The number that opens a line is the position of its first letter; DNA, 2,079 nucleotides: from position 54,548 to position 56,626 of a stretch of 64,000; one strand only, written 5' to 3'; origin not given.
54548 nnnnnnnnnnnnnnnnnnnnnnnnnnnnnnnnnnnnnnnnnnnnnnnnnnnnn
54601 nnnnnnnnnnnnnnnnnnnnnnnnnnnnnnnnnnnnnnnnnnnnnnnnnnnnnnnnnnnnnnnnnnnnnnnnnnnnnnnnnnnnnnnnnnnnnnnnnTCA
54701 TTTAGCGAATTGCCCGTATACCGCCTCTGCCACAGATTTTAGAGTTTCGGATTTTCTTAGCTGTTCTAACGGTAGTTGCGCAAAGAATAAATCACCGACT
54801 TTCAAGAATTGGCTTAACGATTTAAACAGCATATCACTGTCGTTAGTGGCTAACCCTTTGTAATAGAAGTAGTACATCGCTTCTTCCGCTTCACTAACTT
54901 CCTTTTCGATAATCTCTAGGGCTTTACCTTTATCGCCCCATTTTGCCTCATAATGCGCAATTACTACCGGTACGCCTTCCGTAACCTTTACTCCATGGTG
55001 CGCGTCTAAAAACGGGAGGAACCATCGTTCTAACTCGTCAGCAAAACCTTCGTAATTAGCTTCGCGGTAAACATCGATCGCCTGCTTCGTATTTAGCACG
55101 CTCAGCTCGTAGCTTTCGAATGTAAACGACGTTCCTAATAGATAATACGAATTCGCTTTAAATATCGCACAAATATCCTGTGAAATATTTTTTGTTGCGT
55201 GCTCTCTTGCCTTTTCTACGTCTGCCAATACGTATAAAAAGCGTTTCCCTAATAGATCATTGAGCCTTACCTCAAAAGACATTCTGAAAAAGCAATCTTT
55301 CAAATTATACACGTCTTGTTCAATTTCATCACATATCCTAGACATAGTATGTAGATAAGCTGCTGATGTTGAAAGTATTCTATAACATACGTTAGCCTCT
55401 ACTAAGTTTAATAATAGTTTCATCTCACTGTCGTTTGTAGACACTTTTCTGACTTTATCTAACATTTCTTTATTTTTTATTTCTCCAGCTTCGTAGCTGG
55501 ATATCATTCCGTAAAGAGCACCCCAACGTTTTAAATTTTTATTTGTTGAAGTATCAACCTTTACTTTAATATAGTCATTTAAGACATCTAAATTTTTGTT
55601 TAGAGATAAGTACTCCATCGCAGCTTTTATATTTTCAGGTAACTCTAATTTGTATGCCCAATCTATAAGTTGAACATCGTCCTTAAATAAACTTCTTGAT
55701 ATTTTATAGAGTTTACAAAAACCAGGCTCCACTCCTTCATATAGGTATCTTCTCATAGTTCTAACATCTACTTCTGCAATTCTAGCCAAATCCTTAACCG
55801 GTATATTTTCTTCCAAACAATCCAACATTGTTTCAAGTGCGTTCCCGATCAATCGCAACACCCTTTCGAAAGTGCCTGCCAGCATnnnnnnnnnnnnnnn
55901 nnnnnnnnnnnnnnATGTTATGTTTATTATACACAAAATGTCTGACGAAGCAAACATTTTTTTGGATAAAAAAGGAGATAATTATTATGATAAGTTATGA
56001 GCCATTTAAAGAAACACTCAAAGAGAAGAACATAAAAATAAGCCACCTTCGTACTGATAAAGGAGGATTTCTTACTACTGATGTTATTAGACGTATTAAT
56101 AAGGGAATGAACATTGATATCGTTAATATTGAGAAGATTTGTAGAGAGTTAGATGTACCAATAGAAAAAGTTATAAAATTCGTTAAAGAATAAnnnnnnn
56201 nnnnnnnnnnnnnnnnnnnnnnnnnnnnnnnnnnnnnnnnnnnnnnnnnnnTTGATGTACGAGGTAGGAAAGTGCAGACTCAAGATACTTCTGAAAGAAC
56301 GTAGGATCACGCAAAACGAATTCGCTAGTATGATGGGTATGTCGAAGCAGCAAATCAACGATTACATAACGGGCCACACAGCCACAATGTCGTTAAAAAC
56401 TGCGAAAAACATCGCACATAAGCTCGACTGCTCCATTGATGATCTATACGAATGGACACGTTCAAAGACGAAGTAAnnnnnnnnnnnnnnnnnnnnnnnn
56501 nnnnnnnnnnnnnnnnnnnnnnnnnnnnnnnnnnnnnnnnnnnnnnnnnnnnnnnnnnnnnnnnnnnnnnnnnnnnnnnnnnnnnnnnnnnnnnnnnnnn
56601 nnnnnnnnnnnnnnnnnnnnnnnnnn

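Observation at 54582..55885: Arbitrium-type peptide communication module: AimR-like receptor plus an untracked 33-codon secreted pre-peptide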

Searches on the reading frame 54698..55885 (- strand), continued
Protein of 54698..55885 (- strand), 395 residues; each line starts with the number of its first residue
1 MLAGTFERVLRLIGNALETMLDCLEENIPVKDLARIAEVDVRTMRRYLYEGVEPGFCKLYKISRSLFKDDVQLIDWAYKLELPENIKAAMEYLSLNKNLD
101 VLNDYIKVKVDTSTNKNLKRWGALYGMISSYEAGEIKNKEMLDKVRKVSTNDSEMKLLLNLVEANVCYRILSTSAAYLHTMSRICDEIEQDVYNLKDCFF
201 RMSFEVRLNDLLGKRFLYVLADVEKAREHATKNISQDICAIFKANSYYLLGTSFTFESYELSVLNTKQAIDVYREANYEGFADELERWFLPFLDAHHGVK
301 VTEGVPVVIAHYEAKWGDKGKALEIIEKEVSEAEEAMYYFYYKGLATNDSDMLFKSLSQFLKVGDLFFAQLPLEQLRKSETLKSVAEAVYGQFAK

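Call 23: find_encoding_contigs(protein=P0018, flank=6000, max_places=1)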
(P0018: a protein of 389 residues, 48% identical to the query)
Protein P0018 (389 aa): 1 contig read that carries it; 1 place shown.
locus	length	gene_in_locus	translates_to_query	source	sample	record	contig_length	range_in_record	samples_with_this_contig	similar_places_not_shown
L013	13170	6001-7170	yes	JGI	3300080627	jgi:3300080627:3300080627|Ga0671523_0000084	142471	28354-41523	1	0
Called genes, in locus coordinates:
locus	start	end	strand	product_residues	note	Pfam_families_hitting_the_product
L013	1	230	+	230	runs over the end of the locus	PF00929:RNase_T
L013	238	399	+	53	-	-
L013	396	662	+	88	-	-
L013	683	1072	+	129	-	-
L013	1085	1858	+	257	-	PF01695:IstB_IS21 (weak)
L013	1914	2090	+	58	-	-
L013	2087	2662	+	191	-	PF27175:YodN_2nd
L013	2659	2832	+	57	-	-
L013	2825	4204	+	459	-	PF13481:AAA_25 (weak)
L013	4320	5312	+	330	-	PF13155:Toprim_2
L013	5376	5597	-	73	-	PF13560:HTH_31 (weak), PF01381:HTH_3, PF13443:HTH_26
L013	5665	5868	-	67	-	PF13443:HTH_26 (weak)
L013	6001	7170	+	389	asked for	PF22871:AimR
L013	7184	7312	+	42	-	-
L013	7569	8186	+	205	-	-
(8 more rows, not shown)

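Call 24: find_encoding_contigs(protein=P0007, flank=6000, max_places=1)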
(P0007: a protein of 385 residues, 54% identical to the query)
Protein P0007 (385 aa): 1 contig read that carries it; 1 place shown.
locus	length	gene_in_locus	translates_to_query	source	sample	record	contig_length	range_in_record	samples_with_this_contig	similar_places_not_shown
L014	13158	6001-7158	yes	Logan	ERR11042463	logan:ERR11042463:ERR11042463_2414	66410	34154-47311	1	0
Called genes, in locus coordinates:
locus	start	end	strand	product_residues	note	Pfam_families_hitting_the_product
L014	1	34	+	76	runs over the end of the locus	-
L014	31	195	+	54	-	-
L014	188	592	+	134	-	-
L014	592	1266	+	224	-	-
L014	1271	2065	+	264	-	-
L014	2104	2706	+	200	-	PF27175:YodN_2nd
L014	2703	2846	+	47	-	-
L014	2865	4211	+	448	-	PF13481:AAA_25, PF03796:DnaB_C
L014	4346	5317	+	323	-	PF13155:Toprim_2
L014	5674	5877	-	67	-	PF13443:HTH_26 (weak)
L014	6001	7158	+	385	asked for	PF22871:AimR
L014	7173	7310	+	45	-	-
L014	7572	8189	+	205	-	-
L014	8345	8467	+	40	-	-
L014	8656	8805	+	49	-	-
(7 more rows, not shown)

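Call 25: find_encoding_contigs(protein=P0003, flank=6000, max_places=1)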
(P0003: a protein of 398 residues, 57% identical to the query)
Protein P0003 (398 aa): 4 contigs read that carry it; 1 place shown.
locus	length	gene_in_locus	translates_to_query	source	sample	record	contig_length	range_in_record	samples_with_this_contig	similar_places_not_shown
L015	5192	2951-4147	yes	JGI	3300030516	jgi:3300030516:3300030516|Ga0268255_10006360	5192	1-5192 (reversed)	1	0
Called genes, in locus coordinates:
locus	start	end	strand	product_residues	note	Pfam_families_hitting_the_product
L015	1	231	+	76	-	?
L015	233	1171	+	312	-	-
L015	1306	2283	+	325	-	PF13155:Toprim_2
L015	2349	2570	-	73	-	PF01381:HTH_3, PF13443:HTH_26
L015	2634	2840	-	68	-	PF13443:HTH_26 (weak)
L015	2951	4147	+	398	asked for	PF22871:AimR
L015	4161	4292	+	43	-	-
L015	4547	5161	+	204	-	-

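Call 43: get_annotated_region(hit=H11, flank=1200)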
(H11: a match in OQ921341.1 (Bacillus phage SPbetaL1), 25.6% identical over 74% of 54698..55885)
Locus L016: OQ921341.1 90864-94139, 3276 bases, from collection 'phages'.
description: Bacillus phage SPbetaL1, complete genome.
organism: Bacillus phage SPbetaL1 (NCBI taxid 3053435)
taxonomy: Viruses; Duplodnaviria; Heunggongvirae; Uroviricota; Caudoviricetes; Spbetavirus
host: Bacillus subtilis BEST7003; source: soil; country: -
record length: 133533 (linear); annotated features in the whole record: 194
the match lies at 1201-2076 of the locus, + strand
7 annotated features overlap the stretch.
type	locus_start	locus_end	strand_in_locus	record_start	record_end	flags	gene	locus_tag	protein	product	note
CDS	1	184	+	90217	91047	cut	-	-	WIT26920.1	hypothetical protein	127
CDS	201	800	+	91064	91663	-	-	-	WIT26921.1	hypothetical protein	128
CDS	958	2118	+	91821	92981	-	-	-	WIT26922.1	hypothetical protein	129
CDS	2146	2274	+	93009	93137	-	-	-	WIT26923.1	hypothetical protein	130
CDS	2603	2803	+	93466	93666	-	-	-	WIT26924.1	hypothetical protein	131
CDS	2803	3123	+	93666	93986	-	-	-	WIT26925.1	hypothetical protein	132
CDS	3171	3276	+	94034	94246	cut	-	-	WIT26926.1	hypothetical protein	133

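Call 44: get_annotated_region(hit=H2, flank=1200)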
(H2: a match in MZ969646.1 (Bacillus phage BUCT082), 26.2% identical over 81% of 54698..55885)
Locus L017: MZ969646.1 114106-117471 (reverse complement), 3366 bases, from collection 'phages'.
description: Bacillus phage BUCT082, complete genome.
organism: Bacillus phage BUCT082 (NCBI taxid 2876570)
taxonomy: Viruses; Duplodnaviria; Heunggongvirae; Uroviricota; Caudoviricetes; Spbetavirus
host: Bacillus subtilis; source: soil; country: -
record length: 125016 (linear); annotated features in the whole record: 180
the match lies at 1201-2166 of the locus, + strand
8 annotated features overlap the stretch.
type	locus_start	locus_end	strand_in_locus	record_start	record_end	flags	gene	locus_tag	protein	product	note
CDS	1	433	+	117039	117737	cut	-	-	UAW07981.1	hypothetical protein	-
CDS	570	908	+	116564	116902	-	-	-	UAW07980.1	hypothetical protein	-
CDS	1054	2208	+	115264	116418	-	-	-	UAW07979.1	AimR family lysis-lysogeny pheromone receptor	-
CDS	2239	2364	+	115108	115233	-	-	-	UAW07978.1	lysogeny pheromone AimP family peptide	-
CDS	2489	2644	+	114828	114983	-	-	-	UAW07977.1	hypothetical protein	-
CDS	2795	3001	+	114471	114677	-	-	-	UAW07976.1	hypothetical protein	-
CDS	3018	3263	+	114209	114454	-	-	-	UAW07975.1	hypothetical protein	-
CDS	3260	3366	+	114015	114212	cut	-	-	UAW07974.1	hypothetical protein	-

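Call 50: search_protein_families(library=ncbifam, proteins=[window:54698-55885:-], max_evalue=1)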
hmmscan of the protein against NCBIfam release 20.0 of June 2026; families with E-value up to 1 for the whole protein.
window:54698-55885:- (395 aa): 3 families
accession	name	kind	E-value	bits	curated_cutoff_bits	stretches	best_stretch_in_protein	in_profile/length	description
NF038310.1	lysogeny_AimR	equivalog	9.2e-56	189.4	70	1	23-375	5-364/365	AimR family lysis-lysogeny pheromone receptor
TIGR02366.1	DHAK_reg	equivalog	0.0033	17.4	129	1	67-107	44-84/176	dihydroxyacetone kinase transcriptional activator DhaS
NF047453.1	PerABupregLA3781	equivalog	0.014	15.6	160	1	95-140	20-65/100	LA_3781 family PerA/PerB upregulated protein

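Call 62: predict_structure(alignment_id=A1)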
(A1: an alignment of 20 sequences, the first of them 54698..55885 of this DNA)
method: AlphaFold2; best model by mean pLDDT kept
length: 395 residues; sequences in the alignment: 20
mean_pLDDT: 90.0   pTM: 0.88
mean pLDDT of the five models: 90.0, 89.8, 87.9, 87.6, 81.7
residues with pLDDT >= 90: 300; 70-90: 67; 50-70: 11; < 50: 17
segments of 3 or more residues with pLDDT < 50: 1-12, 21-25
pLDDT, mean of each block of 10 residues (from residue 1): 37 52 59 90 87 89 87 92 96 95 97 94 98 95 96 97 97 89 98 95 96 97 97 86 96 97 98 92 94 94 85 95 91 83 95 96 94 94 94 87
secondary structure, 60 per line:
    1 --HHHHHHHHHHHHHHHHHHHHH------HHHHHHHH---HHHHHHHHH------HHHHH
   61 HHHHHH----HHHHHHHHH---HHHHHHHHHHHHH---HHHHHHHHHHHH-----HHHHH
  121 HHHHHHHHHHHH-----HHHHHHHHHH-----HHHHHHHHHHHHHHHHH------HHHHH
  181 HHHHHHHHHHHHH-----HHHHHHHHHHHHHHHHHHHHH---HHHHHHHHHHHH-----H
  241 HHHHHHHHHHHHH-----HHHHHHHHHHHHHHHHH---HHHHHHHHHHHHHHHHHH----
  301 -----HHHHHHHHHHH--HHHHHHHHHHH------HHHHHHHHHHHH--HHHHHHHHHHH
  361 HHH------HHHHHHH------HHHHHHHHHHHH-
elements in order: H3-23 H30-37 H41-49 H56-66 H71-79 H83-95 H99-110 H116-132 H138-147 H153-169 H176-193 H199-219 H223-234 H240-253 H259-275 H279-296 H306-316 H319-329 H336-347 H350-363 H370-376 H383-394

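Call 67: fold_search(model_id=the predicted structure, library=pdb)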
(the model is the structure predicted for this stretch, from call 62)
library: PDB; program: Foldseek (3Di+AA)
matches with E <= 10: 830; with E <= 0.001: 16
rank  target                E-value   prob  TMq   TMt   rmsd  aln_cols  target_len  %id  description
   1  6s7i_A                2.2e-10  1.00  0.74  0.76   4.4       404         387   22  Arbitrium receptor from a Bacillus subtilis Katmira33 phage (released 2021-04-14)
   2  6s7i_B                2.4e-10  1.00  0.74  0.75   4.5       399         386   22  Arbitrium receptor from a Bacillus subtilis Katmira33 phage (released 2021-04-14)
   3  6ipx_B                5.7e-10  1.00  0.76  0.77   4.1       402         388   20  Crystal structure of the apo form transcription factor (released 2019-01-23)
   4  6jg9_A                6.7e-10  1.00  0.77  0.78   4.1       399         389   20  Crystal structure of AimR in complex with arbitrium peptide (released 2019-07-03)
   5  6hp3_A                9.2e-10  1.00  0.77  0.78   4.1       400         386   20  ARBITRIUM PEPTIDE RECEPTOR FROM SPBETA PHAGE (released 2019-02-13)
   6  5zvv_A                1.8e-09  1.00  0.72  0.74   4.9       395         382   22  Structure of SeMet-phAimR (released 2018-09-05)
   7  5zw6_A                2.7e-09  1.00  0.77  0.78   4.2       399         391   20  Structure of spAimR (released 2018-09-05)
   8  5zw5_A                3.2e-09  1.00  0.76  0.77   4.3       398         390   20  Structure of SeMet-spAimR (released 2018-08-29)
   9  6jg5_A                4.4e-09  1.00  0.77  0.78   4.2       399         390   20  Crystal structure of AimR (released 2019-07-03)
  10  6jg8_B                4.4e-09  1.00  0.69  0.70   5.2       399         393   20  Crystal structure of AimR in complex with DNA (released 2019-07-03)
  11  9f36_B                1.0e-08  1.00  0.64  0.72   4.8       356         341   20  Crystal estructure of AimR from ATCC13952 phage (released 2025-05-14)
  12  5xyb_B                1.4e-08  1.00  0.73  0.81   3.4       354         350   20  Crystal structure of AimR from Bacillus phage SPbeta (released 2018-08-15)
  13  9f36_A                1.9e-08  1.00  0.67  0.77   4.1       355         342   21  Crystal estructure of AimR from ATCC13952 phage (released 2025-05-14)
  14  5zvw_A                3.8e-08  1.00  0.64  0.74   4.6       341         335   22  Structure of phAimR-Ligand (released 2018-09-05)
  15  5y24_A                7.5e-08  1.00  0.70  0.78   3.9       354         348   21  Crystal structure of AimR from Bacillus phage SPbeta in complex with its signalling peptide (released 2018-09-19)
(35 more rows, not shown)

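Call 92: find_encoding_contigs(protein=P0002, flank=3000, max_places=2)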
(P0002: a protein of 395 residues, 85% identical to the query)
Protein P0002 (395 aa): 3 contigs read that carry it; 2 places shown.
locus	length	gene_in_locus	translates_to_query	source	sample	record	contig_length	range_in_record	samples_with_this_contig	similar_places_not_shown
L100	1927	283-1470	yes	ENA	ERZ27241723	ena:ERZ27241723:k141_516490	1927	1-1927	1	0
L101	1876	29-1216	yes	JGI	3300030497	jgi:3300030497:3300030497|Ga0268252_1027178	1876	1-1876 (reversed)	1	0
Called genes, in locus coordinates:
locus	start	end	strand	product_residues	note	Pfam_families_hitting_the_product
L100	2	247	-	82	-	?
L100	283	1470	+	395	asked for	PF22871:AimR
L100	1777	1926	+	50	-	?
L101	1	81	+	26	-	?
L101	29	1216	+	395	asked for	PF22871:AimR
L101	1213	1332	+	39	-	-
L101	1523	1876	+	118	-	?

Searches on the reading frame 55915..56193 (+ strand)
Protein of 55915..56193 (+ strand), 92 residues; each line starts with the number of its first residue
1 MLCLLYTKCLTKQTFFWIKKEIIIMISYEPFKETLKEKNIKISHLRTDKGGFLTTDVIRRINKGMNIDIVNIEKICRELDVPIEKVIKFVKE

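Call 3: search_protein_families(library=pfam, proteins=[window:55915-56193:+], max_evalue=1)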
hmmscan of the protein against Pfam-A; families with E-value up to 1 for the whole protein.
window:55915-56193:+ (92 aa): 1 family
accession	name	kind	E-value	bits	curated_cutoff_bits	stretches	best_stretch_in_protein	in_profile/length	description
PF13443.12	HTH_26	-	1.6e-05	25.5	22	1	32-92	3-63/63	Cro/C1-type HTH DNA-binding domain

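Call 5: search_protein_families(library=phrogs, proteins=[window:55915-56193:+], max_evalue=1)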
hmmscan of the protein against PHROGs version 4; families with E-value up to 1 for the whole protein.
window:55915-56193:+ (92 aa): 0 families

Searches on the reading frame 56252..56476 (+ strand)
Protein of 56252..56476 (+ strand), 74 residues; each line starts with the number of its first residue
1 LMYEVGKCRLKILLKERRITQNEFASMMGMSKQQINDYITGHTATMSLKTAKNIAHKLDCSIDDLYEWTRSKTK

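Call 3: search_protein_families(library=pfam, proteins=[window:56252-56476:+], max_evalue=1)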
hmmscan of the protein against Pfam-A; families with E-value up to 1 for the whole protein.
window:56252-56476:+ (74 aa): 20 families
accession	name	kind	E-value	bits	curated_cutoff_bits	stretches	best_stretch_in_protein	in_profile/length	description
PF13443.12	HTH_26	-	6.1e-13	49.2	22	1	9-69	1-61/63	Cro/C1-type HTH DNA-binding domain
PF01381.28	HTH_3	-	5.1e-12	46.1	23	1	10-65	1-55/55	Helix-turn-helix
PF12844.13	HTH_19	-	2.4e-06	27.8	30.2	1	9-66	3-59/64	Helix-turn-helix domain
PF08280.17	HTH_Mga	-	0.0011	19.3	23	1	10-40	11-41/59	M protein trans-acting positive regulator (MGA) HTH domain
PF13560.12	HTH_31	-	0.0016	19.2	27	1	9-63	5-59/64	Helix-turn-helix domain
PF13412.12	HTH_24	-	0.0039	17.2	21.9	1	10-39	9-38/48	Winged helix-turn-helix DNA-binding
PF20317.4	HTH_60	-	0.0054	17.5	24.1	1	9-52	9-52/140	Helix-turn-helix domain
PF13551.12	HTH_29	-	0.0067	16.9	28.1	1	9-39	1-33/64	Winged helix-turn helix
PF25496.1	URGCP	-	0.0075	16.1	27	1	7-67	229-286/299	Up-regulator of cell proliferation-like domain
PF08279.18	HTH_11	-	0.018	15.3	25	1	10-39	6-36/55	HTH domain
PF04322.17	DUF473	-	0.019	15.2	25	1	25-60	4-39/118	Protein of unknown function (DUF473)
PF13744.12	HTH_37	-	0.042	14.1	27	1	13-62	26-75/80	Helix-turn-helix domain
PF18644.7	Phage_int_SAM_6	-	0.044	14.2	27.5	1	18-54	81-117/132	Phage integrase SAM-like domain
PF20432.4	Xre-like-HTH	-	0.071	13.9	25.8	0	47-68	11-32/63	Antitoxin Xre-like helix-turn-helix domain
PF13518.12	HTH_28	-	0.079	13.5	25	0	14-35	9-29/52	Helix-turn-helix domain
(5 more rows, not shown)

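Call 5: search_protein_families(library=phrogs, proteins=[window:56252-56476:+], max_evalue=1)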
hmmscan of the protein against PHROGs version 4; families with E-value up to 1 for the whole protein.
window:56252-56476:+ (74 aa): 46 families (the best 25 are shown)
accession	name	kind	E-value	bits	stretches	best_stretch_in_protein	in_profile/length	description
phrog_8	-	transcription regulation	1.1e-13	52.4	1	1-71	73-141/346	transcriptional regulator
phrog_3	-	transcription regulation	8.5e-12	46.5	1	1-68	84-148/430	transcriptional repressor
phrog_2967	-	transcription regulation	4.9e-08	33.8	1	9-72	14-76/225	transcriptional regulator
phrog_2328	-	transcription regulation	5.9e-08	33.6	1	9-66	19-75/128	transcriptional repressor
phrog_4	-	transcription regulation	7.7e-08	32.7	1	9-67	140-193/400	transcriptional repressor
phrog_2439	-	transcription regulation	1.5e-07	31.6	1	9-67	11-68/367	transcriptional regulator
phrog_1373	-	transcription regulation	1.6e-07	32.4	1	10-63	71-120/166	transcriptional regulator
phrog_4779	-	transcription regulation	2.3e-07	32.3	1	9-49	6-46/98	transcriptional regulator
phrog_2339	-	DNA, RNA and nucleotide metabolism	1.8e-06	28.9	1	9-62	29-82/98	HTH DNA binding protein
phrog_7241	-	transcription regulation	4.7e-06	27.7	1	10-66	66-121/122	transcriptional regulator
phrog_34939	-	unknown function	2.1e-05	25.3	1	7-67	11-71/280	-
phrog_5823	-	transcription regulation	6.4e-05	23.2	1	9-66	10-67/404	transcriptional regulator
phrog_18342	-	transcription regulation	6.9e-05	23.9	1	7-65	20-79/123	transcriptional repressor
phrog_3037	-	transcription regulation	0.00016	22.6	1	9-64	21-73/189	transcriptional repressor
phrog_147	-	transcription regulation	0.00019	22.8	1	8-56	7-56/100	transcriptional regulator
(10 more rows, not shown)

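Call 50: search_protein_families(library=ncbifam, proteins=[window:56252-56476:+], max_evalue=1)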
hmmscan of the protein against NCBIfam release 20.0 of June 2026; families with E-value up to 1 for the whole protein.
window:56252-56476:+ (74 aa): 17 families
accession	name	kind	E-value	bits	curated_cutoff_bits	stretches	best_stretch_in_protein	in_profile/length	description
NF041951.1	phage_RstR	subfamily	2.4e-07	31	80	1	9-68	6-64/108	RstR family transcriptional repressor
NF047948.1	male_kill_WMK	equivalog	8e-07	28.8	300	1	15-71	172-227/300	WO male-killing family protein Wmk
NF010465.0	PRK13890.1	equivalog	1.8e-05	24.8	96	1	13-69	13-68/121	conjugal transfer protein TrbA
NF038310.1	lysogeny_AimR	equivalog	2e-05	23.8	70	1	12-60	3-50/365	AimR family lysis-lysogeny pheromone receptor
NF041575.1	antitoxPezA_Strep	equivalog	7.3e-05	22.8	290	1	10-64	6-59/158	type II toxin-antitoxin system antitoxin PezA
TIGR02607.1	antidote_HigA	equivalog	0.0016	18.3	47.7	1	6-58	8-59/81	HigA family addiction module antitoxin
NF041265.1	NadS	equivalog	0.0036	17.6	60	1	11-41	36-66/94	NadS family protein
NF047541.1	telomere_Tpg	equivalog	0.0043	17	90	1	7-57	23-73/183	telomere-protecting terminal protein Tpg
NF006328.0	PRK08558.1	equivalog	0.0057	16.3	184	1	13-62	19-66/238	adenine phosphoribosyltransferase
NF047402.1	TransRegVisN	equivalog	0.0077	15.5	250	1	20-50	202-232/246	transcriptional regulator VisN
TIGR02997.1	Sig70-cyanoRpoD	subfamily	0.058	12.6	384.5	1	15-67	174-224/298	RNA polymerase sigma factor, RpoD/SigA family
NF040939.2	trans_reg_lrs14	equivalog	0.061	13.4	90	1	10-39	28-57/103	Lrs14 family HTH-type transcriptional regulator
NF007271.0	PRK09726.1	equivalog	0.067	13.2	79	1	9-61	16-67/88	type II toxin-antitoxin system antitoxin HipB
TIGR03070.1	couple_hipB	subfamily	0.071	13.1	71.65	1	15-42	12-39/58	type II toxin-antitoxin system Y4mF family antitoxin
TIGR02612.1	mob_myst_A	hypoth_equivalog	0.082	12.8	122.6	1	19-62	39-83/150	mobile mystery protein A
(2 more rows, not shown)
